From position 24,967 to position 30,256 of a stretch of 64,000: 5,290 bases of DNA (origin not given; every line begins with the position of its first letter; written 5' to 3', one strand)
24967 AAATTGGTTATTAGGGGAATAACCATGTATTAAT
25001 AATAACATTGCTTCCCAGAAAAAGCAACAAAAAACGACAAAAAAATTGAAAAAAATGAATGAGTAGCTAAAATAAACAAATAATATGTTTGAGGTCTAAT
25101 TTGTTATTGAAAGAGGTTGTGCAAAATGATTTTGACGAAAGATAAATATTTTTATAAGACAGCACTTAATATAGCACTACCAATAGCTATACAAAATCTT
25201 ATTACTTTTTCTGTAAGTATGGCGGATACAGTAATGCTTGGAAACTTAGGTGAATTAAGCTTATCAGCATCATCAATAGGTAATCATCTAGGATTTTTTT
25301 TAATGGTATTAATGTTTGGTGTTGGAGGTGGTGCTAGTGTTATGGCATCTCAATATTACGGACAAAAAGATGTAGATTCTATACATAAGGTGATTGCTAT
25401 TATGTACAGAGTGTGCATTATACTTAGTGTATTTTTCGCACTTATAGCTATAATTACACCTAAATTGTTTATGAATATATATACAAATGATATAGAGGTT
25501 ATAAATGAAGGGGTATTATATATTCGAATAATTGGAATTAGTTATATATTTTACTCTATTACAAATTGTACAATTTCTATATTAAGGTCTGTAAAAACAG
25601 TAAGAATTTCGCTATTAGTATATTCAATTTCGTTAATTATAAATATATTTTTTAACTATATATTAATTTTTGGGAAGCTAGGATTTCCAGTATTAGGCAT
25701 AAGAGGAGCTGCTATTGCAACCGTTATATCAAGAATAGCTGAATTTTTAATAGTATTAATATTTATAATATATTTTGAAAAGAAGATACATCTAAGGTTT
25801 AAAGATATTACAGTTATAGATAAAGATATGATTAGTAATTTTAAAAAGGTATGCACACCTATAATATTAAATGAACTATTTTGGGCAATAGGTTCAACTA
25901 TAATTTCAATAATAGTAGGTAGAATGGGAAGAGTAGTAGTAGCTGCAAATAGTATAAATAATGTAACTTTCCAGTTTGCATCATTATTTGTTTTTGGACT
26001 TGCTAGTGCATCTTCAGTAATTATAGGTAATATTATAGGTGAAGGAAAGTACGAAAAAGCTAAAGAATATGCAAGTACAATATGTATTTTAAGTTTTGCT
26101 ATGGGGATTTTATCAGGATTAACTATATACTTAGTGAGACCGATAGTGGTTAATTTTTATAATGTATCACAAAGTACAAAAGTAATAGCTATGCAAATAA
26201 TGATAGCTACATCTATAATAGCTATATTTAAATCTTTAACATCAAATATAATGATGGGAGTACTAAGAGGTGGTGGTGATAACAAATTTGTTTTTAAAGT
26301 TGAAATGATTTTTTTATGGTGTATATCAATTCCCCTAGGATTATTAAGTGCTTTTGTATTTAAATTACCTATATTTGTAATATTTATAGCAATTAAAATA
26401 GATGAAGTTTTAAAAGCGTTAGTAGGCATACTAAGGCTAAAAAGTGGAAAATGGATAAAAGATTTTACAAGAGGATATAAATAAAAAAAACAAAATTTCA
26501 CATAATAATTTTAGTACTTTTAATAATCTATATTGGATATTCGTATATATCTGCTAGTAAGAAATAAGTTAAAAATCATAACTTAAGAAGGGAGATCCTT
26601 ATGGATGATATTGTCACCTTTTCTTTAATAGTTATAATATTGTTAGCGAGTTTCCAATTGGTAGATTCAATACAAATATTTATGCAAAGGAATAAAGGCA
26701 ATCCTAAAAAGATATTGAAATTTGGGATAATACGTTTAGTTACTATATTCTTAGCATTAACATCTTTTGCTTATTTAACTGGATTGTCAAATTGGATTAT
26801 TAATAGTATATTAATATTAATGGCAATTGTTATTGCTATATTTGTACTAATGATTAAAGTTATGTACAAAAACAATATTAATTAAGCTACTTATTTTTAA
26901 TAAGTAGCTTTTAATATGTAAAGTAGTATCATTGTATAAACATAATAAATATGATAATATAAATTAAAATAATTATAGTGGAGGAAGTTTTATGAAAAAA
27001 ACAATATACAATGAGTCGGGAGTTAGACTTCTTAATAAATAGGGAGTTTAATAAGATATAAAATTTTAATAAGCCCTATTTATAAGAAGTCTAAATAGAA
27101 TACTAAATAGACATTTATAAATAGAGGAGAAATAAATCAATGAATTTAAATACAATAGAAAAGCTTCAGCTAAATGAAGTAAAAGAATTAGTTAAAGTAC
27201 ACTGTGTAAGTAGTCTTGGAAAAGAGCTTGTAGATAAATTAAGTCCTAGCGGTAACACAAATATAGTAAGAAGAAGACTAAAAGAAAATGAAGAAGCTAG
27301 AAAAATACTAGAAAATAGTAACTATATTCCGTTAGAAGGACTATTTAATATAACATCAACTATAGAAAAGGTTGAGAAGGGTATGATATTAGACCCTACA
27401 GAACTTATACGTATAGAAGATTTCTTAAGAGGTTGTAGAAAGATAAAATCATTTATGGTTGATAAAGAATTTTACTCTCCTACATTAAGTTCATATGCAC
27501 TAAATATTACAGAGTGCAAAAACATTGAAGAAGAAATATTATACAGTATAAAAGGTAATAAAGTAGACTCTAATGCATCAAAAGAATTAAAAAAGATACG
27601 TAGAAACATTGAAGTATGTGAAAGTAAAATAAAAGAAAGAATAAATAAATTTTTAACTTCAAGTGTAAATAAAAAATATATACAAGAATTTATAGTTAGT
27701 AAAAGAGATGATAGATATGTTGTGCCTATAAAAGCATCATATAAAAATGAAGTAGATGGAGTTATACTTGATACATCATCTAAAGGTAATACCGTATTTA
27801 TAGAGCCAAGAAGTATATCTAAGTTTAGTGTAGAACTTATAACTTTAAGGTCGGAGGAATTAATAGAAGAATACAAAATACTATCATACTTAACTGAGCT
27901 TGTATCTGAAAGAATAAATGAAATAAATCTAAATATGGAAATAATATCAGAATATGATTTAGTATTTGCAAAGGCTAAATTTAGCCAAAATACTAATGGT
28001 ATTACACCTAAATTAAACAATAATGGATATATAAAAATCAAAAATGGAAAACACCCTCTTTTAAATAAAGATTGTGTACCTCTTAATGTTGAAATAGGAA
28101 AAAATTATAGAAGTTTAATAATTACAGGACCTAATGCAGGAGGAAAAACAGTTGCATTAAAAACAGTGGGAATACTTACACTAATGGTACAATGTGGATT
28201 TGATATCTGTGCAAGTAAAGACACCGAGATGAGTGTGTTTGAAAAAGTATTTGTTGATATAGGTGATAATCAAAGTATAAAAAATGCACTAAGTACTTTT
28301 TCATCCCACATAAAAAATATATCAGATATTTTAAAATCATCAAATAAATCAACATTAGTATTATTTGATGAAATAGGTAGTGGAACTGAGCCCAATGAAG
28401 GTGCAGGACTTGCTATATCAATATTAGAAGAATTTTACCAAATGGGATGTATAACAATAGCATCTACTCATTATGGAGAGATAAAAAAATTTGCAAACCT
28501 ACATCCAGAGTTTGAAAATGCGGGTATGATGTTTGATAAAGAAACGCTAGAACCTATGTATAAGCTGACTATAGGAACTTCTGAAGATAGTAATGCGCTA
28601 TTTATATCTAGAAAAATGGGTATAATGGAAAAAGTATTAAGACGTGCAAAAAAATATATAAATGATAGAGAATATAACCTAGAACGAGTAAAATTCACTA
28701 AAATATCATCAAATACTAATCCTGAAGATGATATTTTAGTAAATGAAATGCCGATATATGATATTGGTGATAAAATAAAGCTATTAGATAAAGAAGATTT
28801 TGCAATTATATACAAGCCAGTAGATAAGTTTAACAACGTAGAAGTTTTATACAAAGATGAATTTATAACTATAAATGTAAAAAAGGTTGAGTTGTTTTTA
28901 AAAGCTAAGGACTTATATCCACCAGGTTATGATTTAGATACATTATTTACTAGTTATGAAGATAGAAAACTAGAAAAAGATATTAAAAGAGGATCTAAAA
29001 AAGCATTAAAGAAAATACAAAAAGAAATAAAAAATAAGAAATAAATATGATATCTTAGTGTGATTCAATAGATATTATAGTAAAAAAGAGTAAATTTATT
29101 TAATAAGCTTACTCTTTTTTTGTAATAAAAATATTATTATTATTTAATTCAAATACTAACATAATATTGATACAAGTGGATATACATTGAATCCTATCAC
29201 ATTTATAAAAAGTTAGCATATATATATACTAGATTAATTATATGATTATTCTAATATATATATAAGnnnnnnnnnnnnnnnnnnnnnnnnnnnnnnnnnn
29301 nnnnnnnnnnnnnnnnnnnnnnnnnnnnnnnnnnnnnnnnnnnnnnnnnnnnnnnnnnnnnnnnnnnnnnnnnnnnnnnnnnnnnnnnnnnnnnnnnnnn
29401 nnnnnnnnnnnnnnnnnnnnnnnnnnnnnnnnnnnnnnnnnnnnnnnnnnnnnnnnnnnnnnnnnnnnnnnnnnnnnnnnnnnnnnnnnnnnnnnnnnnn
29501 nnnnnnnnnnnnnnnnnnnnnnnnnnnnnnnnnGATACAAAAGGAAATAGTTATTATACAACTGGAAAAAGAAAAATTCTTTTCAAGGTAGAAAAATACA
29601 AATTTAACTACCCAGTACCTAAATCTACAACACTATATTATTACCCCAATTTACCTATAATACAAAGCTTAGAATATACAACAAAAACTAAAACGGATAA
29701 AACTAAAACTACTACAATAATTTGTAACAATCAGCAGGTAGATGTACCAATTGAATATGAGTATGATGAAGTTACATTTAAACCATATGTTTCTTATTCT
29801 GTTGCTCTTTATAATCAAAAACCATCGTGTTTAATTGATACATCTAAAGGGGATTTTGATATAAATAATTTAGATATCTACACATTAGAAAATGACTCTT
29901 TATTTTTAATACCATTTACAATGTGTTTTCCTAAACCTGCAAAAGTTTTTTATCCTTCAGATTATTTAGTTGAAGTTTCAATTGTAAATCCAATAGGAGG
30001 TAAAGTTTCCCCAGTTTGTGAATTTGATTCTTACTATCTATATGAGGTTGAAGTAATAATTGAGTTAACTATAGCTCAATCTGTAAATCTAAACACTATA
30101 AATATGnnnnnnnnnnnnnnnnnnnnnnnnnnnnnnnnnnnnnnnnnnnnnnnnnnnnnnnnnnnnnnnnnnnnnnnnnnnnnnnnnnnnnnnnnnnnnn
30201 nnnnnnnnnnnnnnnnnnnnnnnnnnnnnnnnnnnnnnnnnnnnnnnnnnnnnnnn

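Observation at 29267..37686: Entirely cytoplasmic glycosylation island attached to a signal-less LRR protein: candidate spore-surface or protein-glycosylation module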

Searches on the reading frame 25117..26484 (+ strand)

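Call 7: search_protein_families(library=pfam, proteins=[window:25117-26484:+], max_evalue=0.001)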
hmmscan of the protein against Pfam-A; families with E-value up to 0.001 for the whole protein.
window:25117-26484:+ (455 aa): 1 family
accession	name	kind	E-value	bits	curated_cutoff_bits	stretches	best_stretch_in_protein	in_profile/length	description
PF01554.23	MatE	-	9.2e-49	165.7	24.9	2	22-182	1-161/161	MatE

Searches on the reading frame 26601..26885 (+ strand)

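Call 67: search_protein_families(library=pfam, proteins=[window:26601-26885:+], max_evalue=0.001)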
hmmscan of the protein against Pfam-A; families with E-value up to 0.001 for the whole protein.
window:26601-26885:+ (94 aa): 1 family
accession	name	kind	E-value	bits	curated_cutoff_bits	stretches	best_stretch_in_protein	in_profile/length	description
PF06196.17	DUF997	-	0.00058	20.2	26.3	1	55-91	34-70/77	Protein of unknown function (DUF997)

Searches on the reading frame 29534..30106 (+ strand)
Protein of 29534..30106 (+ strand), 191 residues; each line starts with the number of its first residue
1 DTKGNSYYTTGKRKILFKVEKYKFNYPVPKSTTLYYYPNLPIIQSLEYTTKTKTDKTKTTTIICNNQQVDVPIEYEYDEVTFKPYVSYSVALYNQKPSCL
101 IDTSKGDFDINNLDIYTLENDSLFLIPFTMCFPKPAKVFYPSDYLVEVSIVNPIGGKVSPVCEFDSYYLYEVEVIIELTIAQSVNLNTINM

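Call 87: search_protein_representatives(protein=window:29534-30106:+)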
Query: 191 residues. Proteins with E-value up to 0.001 (for the whole library): 14; up to 1e-10: 13; up to 1e-30: 6. The best 14 are listed.
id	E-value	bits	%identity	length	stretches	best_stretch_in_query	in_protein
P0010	8.8e-88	309.5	73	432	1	1-190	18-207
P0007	2.0e-81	288.7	69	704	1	1-191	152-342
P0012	9.9e-65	234.3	63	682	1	4-190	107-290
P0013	1.9e-63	230.1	62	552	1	5-190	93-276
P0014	3.8e-49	183.5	54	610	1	7-190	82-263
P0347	9.8e-31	123.5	47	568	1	5-186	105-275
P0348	1.1e-30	123.4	43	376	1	4-184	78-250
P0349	6.9e-22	94.6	37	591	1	6-186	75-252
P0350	7.9e-22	94.5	42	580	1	13-187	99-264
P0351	1.8e-20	90.0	38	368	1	6-188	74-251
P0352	3.5e-18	82.6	38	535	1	7-189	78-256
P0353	5.5e-16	75.4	39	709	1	8-181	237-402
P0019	9.0e-15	71.4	40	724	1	7-181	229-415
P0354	2.3e-04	37.5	35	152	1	6-77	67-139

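Call 88: search_protein_families(library=pfam, proteins=[P0347, P0348, P0349, P0350, P0351, P0352, P0353, P0354], max_evalue=0.01)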
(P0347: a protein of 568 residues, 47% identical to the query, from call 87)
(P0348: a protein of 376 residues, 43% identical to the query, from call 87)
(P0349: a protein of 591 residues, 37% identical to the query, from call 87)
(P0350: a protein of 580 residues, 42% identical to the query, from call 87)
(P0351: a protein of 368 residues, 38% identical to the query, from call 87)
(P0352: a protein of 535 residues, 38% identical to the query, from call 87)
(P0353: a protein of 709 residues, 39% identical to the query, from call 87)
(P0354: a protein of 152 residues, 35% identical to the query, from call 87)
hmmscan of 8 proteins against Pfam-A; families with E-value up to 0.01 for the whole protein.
P0347 (568 aa): 5 families
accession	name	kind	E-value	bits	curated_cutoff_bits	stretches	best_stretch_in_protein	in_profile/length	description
PF12799.13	LRR_4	-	9.9e-19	67.4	27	3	350-388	1-40/44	Leucine Rich repeats (2 copies)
PF13855.12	LRR_8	-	7.4e-14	51.7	27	2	326-381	1-58/61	Leucine rich repeat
PF23598.1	LRR_14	-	6.8e-05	22.2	40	0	325-362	214-251/353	Leucine-rich repeat region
PF23211.1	LRR_LRWD1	-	0.0019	18.4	28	0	411-479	20-91/190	Leucine-rich repeat and WD repeat-containing protein 1, LRR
PF23952.1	LRR_EndoS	-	0.0074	16.9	27.9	0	347-439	19-116/116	Endo-beta-N-acetylglucosaminidase EndoS LRR domain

P0348 (376 aa): 0 families

P0349 (591 aa): 3 families
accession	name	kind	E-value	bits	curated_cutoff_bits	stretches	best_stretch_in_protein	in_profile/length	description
PF12799.13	LRR_4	-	1.7e-14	53.9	27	2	328-359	1-33/44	Leucine Rich repeats (2 copies)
PF23598.1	LRR_14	-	5.2e-08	32.5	40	1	377-433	67-125/353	Leucine-rich repeat region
PF13855.12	LRR_8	-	1.1e-07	32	27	1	381-436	2-60/61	Leucine rich repeat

P0350 (580 aa): 6 families
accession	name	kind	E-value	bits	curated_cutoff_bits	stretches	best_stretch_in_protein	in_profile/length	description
PF12799.13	LRR_4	-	1.3e-13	51.1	27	3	374-414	2-42/44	Leucine Rich repeats (2 copies)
PF13855.12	LRR_8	-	1.9e-11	44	27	2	359-408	11-61/61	Leucine rich repeat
PF23598.1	LRR_14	-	1.5e-08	34.3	40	1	365-449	39-124/353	Leucine-rich repeat region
PF23211.1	LRR_LRWD1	-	5e-06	26.8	28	1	364-430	33-98/190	Leucine-rich repeat and WD repeat-containing protein 1, LRR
PF00560.39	LRR_1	-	0.00013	21.8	20.6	1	374-395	1-23/23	Leucine Rich Repeat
PF08191.17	LRR_adjacent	-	0.0045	17.6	21.8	0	526-571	7-52/57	LRR adjacent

P0351 (368 aa): 2 families
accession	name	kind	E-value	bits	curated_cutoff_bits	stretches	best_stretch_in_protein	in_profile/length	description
PF12799.13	LRR_4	-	4.8e-07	30.3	27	1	326-362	2-39/44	Leucine Rich repeats (2 copies)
PF13855.12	LRR_8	-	0.0012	19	27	1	302-357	2-59/61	Leucine rich repeat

P0352 (535 aa): 4 families
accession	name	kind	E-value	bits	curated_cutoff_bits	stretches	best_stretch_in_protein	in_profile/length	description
PF12799.13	LRR_4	-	1.1e-10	41.9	27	2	392-433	2-43/44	Leucine Rich repeats (2 copies)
PF13855.12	LRR_8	-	2e-10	40.7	27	1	376-426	10-61/61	Leucine rich repeat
PF23598.1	LRR_14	-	8e-09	35.1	40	1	377-433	33-90/353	Leucine-rich repeat region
PF23211.1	LRR_LRWD1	-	0.0063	16.7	28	0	385-441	36-94/190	Leucine-rich repeat and WD repeat-containing protein 1, LRR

P0353 (709 aa): 5 families
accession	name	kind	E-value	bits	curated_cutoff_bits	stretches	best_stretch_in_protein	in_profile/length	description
PF12799.13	LRR_4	-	1.5e-14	54.1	27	4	565-605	2-43/44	Leucine Rich repeats (2 copies)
PF25778.1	DUF7948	-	7e-12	46.3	27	1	75-155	80-161/214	Domain of unknown function (DUF7948)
PF13855.12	LRR_8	-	1.1e-08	35.1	27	1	462-518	3-61/61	Leucine rich repeat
PF13516.12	LRR_6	-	3e-06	27.3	23.4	0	507-520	4-17/24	Leucine Rich repeat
PF00560.39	LRR_1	-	0.0027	17.9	20.6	0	507-524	1-18/23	Leucine Rich Repeat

P0354 (152 aa): 0 families

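Call 89: find_encoding_contigs(protein=P0347, flank=8000, max_places=1)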
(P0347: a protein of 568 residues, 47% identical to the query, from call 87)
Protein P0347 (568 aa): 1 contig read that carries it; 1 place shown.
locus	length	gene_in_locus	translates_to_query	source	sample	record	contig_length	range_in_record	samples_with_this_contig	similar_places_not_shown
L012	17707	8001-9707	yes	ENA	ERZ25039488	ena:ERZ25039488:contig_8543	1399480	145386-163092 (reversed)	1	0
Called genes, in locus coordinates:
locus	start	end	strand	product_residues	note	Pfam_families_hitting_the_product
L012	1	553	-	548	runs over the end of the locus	PF16889:Hepar_II_III_N, PF07940:Hepar_II_III_C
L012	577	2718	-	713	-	PF00534:Glycos_transf_1, PF13692:Glyco_trans_1_4 (weak), PF13524:Glyco_trans_1_2 (faint), PF00534:Glycos_transf_1, PF13692:Glyco_trans_1_4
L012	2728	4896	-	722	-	PF13524:Glyco_trans_1_2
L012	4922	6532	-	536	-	PF13524:Glyco_trans_1_2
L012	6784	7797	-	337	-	PF03446:NAD_binding_2 (weak), PF03721:UDPG_MGDP_dh_N, PF00984:UDPG_MGDP_dh, PF03720:UDPG_MGDP_dh_C (weak)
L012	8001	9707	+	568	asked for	PF13855:LRR_8 (weak), PF12799:LRR_4 (weak)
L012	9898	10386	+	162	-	-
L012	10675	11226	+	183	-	-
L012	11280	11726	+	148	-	-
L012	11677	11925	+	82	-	-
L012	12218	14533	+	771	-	PF00990:GGDEF, PF00563:EAL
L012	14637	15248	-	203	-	-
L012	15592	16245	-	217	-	PF13392:HNH_3 (faint)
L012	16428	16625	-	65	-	PF03880:DbpA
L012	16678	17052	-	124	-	PF00271:Helicase_C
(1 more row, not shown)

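Call 90: find_encoding_contigs(protein=P0349, flank=8000, max_places=1)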
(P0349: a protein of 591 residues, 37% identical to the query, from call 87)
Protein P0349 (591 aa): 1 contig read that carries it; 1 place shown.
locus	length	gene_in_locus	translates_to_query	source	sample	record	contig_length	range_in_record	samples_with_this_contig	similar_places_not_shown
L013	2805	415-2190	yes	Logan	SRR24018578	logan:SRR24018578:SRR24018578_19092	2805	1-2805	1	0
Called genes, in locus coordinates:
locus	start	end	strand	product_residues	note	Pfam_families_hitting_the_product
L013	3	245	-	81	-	?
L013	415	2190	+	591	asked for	PF12799:LRR_4 (weak), PF23598:LRR_14 (weak), PF13855:LRR_8 (weak)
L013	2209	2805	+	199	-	?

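Call 99: search_protein_families(library=pfam, proteins=[window:29534-30106:+], max_evalue=1)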
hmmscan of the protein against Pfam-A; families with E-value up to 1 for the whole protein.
window:29534-30106:+ (191 aa): 0 families
